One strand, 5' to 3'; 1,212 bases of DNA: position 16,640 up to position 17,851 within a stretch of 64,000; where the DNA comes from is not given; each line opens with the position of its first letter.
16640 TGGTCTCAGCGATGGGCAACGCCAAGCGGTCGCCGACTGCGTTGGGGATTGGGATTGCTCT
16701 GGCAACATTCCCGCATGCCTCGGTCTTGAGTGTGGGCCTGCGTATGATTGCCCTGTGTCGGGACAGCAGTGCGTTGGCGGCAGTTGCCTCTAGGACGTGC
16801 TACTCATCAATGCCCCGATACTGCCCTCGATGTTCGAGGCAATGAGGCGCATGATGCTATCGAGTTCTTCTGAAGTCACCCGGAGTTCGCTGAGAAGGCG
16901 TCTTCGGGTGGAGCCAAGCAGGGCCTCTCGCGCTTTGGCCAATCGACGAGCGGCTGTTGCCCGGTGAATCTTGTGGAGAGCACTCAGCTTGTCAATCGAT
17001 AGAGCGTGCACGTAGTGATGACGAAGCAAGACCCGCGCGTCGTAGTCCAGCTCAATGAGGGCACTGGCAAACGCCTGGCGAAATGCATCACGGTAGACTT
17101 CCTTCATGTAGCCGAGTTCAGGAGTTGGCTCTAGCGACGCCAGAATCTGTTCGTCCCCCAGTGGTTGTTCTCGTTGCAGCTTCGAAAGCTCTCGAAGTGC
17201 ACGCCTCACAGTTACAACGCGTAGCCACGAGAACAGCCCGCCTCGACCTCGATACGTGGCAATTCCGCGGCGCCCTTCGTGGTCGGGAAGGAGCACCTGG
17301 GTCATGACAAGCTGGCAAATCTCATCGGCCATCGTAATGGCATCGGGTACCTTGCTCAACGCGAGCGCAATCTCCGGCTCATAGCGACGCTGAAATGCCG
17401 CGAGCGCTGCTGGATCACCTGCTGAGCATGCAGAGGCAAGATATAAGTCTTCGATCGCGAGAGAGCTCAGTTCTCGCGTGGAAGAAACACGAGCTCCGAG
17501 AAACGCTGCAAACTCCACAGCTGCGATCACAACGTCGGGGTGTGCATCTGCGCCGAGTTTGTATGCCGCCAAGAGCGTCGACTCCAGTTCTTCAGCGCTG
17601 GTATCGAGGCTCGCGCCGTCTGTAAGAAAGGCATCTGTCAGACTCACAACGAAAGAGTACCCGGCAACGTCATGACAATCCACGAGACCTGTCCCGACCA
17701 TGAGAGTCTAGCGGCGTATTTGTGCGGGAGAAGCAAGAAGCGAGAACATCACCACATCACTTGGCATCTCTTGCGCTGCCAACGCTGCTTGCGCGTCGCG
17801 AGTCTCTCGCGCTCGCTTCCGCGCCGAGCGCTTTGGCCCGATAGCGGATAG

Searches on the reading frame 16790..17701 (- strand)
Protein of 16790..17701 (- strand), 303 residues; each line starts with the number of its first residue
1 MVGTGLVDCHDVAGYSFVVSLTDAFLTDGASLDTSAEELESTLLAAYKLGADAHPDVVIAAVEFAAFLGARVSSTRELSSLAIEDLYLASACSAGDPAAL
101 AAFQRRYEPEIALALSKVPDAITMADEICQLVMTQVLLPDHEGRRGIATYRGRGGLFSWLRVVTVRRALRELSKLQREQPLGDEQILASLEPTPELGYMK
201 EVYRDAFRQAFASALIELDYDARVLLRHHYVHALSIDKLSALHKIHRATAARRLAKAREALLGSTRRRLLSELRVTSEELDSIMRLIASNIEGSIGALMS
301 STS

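Call 26: search_protein_families(library=pfam, proteins=[window:16790-17701:-], max_evalue=0.00001)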
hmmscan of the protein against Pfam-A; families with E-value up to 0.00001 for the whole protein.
window:16790-17701:- (303 aa): 0 families

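Call 50: search_protein_families(library=ncbifam, proteins=[window:16790-17701:-], max_evalue=0.001)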
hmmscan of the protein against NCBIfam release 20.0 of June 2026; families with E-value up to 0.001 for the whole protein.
window:16790-17701:- (303 aa): 8 families
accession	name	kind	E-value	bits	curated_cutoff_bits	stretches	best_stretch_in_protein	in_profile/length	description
TIGR03001.1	Sig-70_gmx1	subfamily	4.9e-57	193.1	154.6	1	65-299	6-243/244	RNA polymerase sigma-70 factor, Myxococcales family 1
TIGR02937.1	sigma70-ECF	superfamily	9.8e-11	41.6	42.9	1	99-261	2-161/165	sigma-70 family RNA polymerase sigma factor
NF009168.0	PRK12515.1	subfamily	2.4e-06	27.2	236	1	85-262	9-176/189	RNA polymerase sigma factor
NF008888.0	PRK11922.1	equivalog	2.6e-06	27.2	204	1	75-267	7-198/231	RNA polymerase sigma factor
NF006930.0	PRK09415.1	subfamily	0.00013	21.9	198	1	146-261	57-171/179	RNA polymerase factor sigma C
NF009171.0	PRK12518.1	equivalog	0.00017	21.5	208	1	83-261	12-180/191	RNA polymerase sigma factor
TIGR02989.1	Sig-70_gvs1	subfamily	0.00026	21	124.55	1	145-261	41-154/158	RNA polymerase sigma-70 factor, Rhodopirellula/Verrucomicrobium family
NF009166.1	PRK12513.1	equivalog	0.00039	20.2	206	1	85-261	9-182/193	RNA polymerase sigma factor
